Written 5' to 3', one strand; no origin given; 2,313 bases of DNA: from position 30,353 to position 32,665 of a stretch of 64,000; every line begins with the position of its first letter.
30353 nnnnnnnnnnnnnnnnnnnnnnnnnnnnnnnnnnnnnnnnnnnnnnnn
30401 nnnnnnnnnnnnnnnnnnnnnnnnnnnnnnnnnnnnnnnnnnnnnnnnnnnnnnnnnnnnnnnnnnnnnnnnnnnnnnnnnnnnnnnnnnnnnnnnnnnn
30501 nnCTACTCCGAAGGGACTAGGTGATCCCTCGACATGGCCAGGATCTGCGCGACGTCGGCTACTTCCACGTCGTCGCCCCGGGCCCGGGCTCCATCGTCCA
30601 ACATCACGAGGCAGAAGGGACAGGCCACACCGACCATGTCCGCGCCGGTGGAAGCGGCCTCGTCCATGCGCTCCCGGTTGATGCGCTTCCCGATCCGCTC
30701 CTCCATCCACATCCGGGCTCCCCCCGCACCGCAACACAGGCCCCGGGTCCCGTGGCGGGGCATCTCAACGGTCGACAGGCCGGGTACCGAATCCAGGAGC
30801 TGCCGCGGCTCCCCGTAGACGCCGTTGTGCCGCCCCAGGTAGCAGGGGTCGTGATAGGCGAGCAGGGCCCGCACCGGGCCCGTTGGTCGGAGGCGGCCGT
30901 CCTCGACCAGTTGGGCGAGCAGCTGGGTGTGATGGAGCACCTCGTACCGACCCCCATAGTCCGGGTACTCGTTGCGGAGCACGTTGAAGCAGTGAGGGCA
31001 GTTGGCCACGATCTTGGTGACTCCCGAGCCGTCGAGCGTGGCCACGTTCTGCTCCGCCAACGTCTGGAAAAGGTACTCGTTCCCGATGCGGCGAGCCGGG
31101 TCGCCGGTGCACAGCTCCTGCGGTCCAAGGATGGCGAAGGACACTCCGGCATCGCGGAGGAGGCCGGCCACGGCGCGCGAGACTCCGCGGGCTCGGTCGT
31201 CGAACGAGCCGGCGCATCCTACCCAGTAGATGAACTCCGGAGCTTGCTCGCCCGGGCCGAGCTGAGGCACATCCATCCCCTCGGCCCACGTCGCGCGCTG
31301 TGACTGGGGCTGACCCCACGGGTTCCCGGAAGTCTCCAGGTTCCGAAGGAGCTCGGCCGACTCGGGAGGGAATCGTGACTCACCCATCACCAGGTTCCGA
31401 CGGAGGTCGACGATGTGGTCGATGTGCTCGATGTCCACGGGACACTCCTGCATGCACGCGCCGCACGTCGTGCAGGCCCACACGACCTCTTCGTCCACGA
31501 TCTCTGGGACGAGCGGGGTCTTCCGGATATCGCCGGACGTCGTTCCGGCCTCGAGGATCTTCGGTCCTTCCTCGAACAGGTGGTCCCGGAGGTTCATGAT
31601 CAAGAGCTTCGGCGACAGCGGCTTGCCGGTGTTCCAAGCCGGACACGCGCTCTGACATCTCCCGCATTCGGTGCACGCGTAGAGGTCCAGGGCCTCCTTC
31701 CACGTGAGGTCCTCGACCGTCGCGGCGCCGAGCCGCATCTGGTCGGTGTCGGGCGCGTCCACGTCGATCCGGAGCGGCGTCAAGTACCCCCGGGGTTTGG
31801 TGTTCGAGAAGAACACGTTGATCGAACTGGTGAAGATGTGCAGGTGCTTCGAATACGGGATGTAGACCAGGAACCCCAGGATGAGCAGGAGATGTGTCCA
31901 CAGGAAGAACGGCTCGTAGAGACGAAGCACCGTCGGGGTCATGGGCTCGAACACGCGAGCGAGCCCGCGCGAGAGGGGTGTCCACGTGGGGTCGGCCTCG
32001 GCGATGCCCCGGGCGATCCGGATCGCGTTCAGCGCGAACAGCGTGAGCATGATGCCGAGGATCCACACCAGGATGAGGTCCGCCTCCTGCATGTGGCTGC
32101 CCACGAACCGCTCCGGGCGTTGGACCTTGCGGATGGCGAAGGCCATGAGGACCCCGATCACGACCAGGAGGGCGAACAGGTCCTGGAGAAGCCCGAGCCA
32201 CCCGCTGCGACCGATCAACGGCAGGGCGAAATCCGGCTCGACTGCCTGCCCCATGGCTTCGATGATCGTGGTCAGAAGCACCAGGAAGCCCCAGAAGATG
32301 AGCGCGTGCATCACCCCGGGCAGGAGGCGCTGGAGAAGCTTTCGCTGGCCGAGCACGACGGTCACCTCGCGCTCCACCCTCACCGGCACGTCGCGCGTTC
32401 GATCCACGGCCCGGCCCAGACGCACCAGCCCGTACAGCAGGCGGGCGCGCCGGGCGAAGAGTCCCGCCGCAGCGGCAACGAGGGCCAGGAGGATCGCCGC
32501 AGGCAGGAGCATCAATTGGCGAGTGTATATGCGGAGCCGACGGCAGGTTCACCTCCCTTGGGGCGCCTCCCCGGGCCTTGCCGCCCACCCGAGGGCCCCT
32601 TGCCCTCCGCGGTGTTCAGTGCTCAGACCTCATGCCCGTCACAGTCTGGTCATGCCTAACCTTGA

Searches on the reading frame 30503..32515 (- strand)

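Call 15: search_protein_families(library=pfam, proteins=[window:30503-32515:-], max_evalue=0.001)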
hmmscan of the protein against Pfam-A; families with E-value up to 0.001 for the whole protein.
window:30503-32515:- (670 aa): 10 families
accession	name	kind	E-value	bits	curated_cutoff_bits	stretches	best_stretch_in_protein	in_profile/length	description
PF02754.22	CCG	-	2.9e-36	123.9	20.6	2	553-640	2-85/85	Cysteine-rich domain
PF13187.11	Fer4_9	-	4.3e-11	43.1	27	1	280-361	1-50/52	4Fe-4S dicluster domain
PF13237.11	Fer4_10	-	2.4e-10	40.6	25.5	1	277-359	5-53/53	4Fe-4S dicluster domain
PF13183.11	Fer4_8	-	3.5e-09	37.5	27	1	278-362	2-68/68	4Fe-4S dicluster domain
PF12797.12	Fer4_2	-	2.6e-08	33.7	24.5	1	272-293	1-22/22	4Fe-4S binding domain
PF13534.11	Fer4_17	-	1.3e-07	32.5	22.2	0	267-292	34-57/61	4Fe-4S dicluster domain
PF00037.32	Fer4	-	9.5e-06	25.7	21.1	0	278-292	5-19/24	4Fe-4S binding domain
PF17179.9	Fer4_22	-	8.3e-05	23.8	27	0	271-293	71-93/95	4Fe-4S dicluster domain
PF12838.12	Fer4_7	-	0.0002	22.2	27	0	281-362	2-52/52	4Fe-4S dicluster domain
PF25160.1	LdpA_Fe-S-bd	-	0.00021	21.4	27.6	0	280-293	27-40/49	LdpA Fe-S cluster-binding domain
